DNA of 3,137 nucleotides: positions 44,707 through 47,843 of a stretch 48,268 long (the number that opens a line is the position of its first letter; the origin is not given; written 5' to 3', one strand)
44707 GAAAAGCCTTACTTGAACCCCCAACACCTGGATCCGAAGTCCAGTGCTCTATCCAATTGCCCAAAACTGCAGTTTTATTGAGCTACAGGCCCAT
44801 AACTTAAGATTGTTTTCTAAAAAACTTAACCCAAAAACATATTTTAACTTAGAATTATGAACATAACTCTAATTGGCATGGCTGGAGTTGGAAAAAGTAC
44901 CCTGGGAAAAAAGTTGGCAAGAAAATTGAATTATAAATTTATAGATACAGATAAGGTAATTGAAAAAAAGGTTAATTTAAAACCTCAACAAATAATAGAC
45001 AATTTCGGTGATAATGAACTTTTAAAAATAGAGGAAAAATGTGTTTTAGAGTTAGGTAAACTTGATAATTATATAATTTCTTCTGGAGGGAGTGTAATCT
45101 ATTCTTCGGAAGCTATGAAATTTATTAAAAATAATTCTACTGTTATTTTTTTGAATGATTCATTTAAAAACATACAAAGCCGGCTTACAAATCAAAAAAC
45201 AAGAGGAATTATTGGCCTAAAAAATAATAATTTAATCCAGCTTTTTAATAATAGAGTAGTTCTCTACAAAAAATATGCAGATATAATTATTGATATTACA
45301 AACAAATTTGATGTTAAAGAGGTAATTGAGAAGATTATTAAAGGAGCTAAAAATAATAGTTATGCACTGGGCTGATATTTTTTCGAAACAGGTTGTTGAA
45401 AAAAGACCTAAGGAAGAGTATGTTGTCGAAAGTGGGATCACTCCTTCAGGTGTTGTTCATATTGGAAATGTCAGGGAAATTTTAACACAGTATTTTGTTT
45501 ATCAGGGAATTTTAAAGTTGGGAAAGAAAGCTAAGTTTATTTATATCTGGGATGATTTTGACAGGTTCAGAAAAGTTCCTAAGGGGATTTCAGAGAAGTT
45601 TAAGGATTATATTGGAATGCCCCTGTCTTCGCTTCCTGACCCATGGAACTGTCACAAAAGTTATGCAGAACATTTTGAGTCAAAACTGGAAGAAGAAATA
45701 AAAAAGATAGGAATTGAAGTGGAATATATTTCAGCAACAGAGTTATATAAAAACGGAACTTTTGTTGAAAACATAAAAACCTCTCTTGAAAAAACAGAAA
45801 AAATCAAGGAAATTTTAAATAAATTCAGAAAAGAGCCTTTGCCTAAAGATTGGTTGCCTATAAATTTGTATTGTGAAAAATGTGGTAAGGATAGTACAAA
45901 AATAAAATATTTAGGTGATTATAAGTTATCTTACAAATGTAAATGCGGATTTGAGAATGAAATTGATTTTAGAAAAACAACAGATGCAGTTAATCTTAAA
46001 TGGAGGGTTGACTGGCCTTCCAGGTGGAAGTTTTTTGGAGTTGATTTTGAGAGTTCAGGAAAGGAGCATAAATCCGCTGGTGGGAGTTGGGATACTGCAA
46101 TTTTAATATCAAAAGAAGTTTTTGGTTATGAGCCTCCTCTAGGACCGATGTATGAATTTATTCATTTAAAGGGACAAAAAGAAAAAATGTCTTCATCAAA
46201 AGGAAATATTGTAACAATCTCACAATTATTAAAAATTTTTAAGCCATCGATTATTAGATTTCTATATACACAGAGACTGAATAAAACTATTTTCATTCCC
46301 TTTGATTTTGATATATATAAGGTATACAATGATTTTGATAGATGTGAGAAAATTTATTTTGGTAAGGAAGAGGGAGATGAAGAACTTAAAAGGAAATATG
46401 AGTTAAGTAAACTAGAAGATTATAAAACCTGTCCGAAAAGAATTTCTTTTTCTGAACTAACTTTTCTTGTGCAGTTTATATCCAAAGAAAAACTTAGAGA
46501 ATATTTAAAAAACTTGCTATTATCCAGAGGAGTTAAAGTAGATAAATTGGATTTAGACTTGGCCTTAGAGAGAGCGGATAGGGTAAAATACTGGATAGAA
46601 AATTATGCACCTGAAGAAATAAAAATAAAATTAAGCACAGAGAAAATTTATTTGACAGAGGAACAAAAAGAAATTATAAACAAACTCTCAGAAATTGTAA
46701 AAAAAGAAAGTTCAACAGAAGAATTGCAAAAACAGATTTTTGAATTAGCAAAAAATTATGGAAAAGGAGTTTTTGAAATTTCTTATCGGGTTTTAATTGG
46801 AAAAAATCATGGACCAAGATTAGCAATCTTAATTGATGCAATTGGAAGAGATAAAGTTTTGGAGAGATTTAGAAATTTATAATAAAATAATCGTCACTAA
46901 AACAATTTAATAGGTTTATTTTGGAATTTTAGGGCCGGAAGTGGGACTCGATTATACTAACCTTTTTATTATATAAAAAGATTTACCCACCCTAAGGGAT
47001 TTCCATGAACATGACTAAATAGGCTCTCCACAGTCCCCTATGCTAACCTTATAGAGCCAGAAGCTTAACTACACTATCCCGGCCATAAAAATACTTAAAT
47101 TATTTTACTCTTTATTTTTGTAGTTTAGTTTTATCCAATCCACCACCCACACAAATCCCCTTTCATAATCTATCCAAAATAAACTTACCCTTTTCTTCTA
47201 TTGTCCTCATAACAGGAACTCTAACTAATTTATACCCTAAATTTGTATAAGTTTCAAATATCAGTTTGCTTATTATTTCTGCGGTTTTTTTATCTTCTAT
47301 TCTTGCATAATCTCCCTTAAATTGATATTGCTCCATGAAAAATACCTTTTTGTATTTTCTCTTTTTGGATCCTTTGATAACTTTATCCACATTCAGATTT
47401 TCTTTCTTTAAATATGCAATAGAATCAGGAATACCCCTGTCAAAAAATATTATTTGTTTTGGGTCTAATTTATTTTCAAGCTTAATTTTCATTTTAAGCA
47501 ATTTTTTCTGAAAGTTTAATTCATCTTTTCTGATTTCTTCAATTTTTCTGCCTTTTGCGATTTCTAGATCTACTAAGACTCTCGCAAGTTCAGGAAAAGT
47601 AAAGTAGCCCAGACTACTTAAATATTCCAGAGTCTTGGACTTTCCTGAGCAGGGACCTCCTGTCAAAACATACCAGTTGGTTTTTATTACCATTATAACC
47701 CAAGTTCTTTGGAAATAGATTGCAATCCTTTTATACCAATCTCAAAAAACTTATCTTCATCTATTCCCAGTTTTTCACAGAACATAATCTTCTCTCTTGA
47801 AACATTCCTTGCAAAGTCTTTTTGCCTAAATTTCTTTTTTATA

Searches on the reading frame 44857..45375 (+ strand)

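Call 59: search_protein_families(library=pfam, proteins=[window:44857-45375:+], max_evalue=0.01)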
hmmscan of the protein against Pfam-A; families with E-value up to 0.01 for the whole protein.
window:44857-45375:+ (172 aa): 10 families
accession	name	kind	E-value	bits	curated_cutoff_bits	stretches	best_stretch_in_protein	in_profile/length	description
PF01202.28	SKI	-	1.5e-34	119.9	22.1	1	10-162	2-156/159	Shikimate kinase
PF02224.24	Cytidylate_kin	-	1.6e-07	31.7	26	1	3-69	1-67/211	Cytidylate kinase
PF13238.12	AAA_18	-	7.5e-07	30.1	29.4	1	3-114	1-112/128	AAA domain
PF13671.12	AAA_33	-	1.4e-06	29.1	27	1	3-46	2-45/143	AAA domain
PF13207.12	AAA_17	-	5.1e-06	27.2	27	1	6-117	1-126/136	AAA domain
PF13189.12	Cytidylate_kin2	-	1.3e-05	25.9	28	1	2-36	1-34/176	Cytidylate kinase-like family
PF00004.35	AAA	-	0.00022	22.1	21.2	1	4-76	2-73/131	ATPase family associated with various cellular activities (AAA)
PF01712.25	dNK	-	0.001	19.3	27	0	5-31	3-29/203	Deoxynucleoside kinase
PF13401.12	AAA_22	-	0.0025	18.5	27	1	3-39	8-39/130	AAA domain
PF03266.21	NTPase_1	-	0.0092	16.3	23.9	0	2-27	1-26/168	NTPase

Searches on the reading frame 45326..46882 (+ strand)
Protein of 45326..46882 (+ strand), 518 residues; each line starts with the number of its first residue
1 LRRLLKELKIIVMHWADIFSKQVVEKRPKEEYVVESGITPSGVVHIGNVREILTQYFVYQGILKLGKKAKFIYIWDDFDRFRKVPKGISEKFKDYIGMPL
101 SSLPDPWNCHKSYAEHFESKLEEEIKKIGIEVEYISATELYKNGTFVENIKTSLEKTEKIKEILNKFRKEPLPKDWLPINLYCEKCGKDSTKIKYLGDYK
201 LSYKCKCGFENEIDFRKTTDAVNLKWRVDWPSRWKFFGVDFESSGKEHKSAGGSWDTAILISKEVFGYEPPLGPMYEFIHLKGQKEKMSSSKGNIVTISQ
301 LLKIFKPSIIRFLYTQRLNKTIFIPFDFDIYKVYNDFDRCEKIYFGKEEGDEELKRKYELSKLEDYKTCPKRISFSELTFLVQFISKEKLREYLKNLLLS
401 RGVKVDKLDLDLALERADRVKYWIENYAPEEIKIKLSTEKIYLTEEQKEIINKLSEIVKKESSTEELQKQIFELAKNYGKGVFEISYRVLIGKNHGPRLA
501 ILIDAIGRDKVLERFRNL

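Call 13: search_protein_families(library=pfam, proteins=[window:45326-46882:+])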
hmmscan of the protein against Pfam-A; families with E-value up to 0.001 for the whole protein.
window:45326-46882:+ (518 aa): 4 families
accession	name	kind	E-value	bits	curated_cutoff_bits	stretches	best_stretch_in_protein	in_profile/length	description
PF01921.24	tRNA-synt_1f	-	4.9e-121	404.5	27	1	13-362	1-358/360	tRNA synthetases class I (K)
PF01406.26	tRNA-synt_1e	-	1.2e-05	25.3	27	1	280-316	246-282/301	tRNA synthetases class I (C) catalytic domain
PF19269.4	Anticodon_2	-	5.2e-05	24.1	23.6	1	418-517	35-139/141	Anticodon binding domain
PF09334.17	tRNA-synt_1g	-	0.00032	20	20.1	0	280-319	320-359/391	tRNA synthetases class I (M)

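Call 14: find_related_loci(query=window:45326-46882:+, collection=genome_contigs, flank=4000)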
Query window:45326-46882:+ (518 aa) in genome_contigs; peptide patterns used: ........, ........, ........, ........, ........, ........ (x = any residue, [..] = any of these).
286 stretches matched a pattern; 62 encode a relative of the query (tblastn E <= 1e-3); 62 distinct loci.
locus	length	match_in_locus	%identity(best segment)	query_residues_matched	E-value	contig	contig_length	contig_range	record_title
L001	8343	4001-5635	66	9-518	0e+0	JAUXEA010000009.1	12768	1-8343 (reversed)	MAG: Candidatus Aenigmatarchaeota archaeon isolate CSMAG_2865 CSMAG_2865_k119_476199_length_12768_cov_6.0000, whole geno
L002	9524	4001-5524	68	11-518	0e+0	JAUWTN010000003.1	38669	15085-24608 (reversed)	MAG: Candidatus Aenigmatarchaeota archaeon isolate CSMAG_2581 CSMAG_2581_k127_5601437_length_38669_cov_103.6727, whole g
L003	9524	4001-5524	66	11-518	0e+0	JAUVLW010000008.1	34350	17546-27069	MAG: Candidatus Aenigmatarchaeota archaeon isolate CSMAG_516 CSMAG_516_k141_1987929_length_34350_cov_12.7097, whole geno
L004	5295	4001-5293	68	11-441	0e+0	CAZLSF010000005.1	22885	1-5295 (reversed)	MAG TPA_asm: uncultured archaeon isolate binchicken_co357_127 genome assembly, contig: NODE_819_length_22885_cov_5.86311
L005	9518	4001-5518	66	13-518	0e+0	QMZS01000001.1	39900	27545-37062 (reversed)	MAG: Candidatus Aenigmatarchaeota archaeon isolate B56_G9 B56_Guay9_scaffold_00195, whole genome shotgun sequence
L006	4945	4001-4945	85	13-328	2e-180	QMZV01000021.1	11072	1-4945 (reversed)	MAG: Candidatus Aenigmatarchaeota archaeon isolate B34_G15 B34_Guay15_scaffold_01427, whole genome shotgun sequence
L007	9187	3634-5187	50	13-515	4e-164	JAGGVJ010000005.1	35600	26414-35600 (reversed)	MAG: Candidatus Iainarchaeum archaeon isolate AUK097 PB_MBMC_051_c_000000000031, whole genome shotgun sequence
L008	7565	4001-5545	49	12-518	6e-161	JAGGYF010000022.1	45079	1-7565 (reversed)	MAG: Candidatus Iainarchaeum archaeon isolate AUK171 PB_MBMC_125_c_000000000048, whole genome shotgun sequence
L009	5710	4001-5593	47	6-518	4e-161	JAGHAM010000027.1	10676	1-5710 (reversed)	MAG: Candidatus Iainarchaeum archaeon isolate AUK230 PB_MBMC_184_c_000000000012, whole genome shotgun sequence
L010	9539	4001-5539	48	13-516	5e-157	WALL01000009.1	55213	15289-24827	MAG: Nanobdellati archaeon isolate S014_61_esom k151_155359, whole genome shotgun sequence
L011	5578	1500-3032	48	12-516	1e-158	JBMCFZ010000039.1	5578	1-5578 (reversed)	MAG: archaeon isolate C5M10_49 NODE_6902_length_5578_cov_5.926489, whole genome shotgun sequence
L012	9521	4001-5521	43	13-516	7e-139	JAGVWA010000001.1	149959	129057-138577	MAG: Nanobdellati archaeon isolate RIFCSPHIGHO2_02_FULL_47_15 rifcsphigho2_02_scaffold_141, whole genome shotgun sequenc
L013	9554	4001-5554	41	13-516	5e-138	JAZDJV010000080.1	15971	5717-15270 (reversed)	MAG: Candidatus Micrarchaeota archaeon isolate MEGAHIT-group-0.502 k141_9385441, whole genome shotgun sequence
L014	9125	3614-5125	48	14-516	2e-160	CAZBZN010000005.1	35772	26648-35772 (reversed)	MAG TPA_asm: Candidatus Micrarchaeota archaeon isolate SRP141559_co1_230 genome assembly, contig: NODE_411_length_35772_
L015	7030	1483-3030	44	13-518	3e-136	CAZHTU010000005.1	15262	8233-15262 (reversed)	MAG TPA_asm: Candidatus Undinarchaeota archaeon isolate SRP077602_co6_80 genome assembly, contig: NODE_6146_length_15262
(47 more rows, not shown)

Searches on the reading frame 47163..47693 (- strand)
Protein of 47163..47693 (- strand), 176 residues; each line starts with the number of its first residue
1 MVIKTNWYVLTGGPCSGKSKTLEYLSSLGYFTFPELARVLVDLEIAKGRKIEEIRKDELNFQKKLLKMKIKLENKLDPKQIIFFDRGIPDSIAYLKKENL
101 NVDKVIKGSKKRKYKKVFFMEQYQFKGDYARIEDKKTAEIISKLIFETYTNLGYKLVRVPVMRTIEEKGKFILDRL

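Call 13: search_protein_families(library=pfam, proteins=[window:47163-47693:-])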
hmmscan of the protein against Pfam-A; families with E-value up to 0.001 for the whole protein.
window:47163-47693:- (176 aa): 1 family
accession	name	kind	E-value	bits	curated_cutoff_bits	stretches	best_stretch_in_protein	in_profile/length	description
PF13521.12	AAA_28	-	6.2e-28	98.5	27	1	8-166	2-162/164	AAA domain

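Call 15: find_encoding_contigs(protein=window:47163-47693:-, flank=10000, max_places=4)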
Protein window:47163-47693:- (176 aa): 1 contig read that carries it; 1 place shown.
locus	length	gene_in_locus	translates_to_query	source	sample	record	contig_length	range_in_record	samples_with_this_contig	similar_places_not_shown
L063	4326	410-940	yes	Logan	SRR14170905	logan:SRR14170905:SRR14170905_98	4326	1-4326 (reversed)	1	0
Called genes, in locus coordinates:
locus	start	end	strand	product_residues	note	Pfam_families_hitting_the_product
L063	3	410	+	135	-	?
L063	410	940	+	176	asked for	PF13521:AAA_28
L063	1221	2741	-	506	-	PF01406:tRNA-synt_1e (faint), PF01921:tRNA-synt_1f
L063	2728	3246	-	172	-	PF02224:Cytidylate_kin (weak), PF13189:Cytidylate_kin2 (faint), PF13207:AAA_17 (faint), PF13238:AAA_18 (weak), PF13671:AAA_33 (weak), PF01202:SKI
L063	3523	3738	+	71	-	-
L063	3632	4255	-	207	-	-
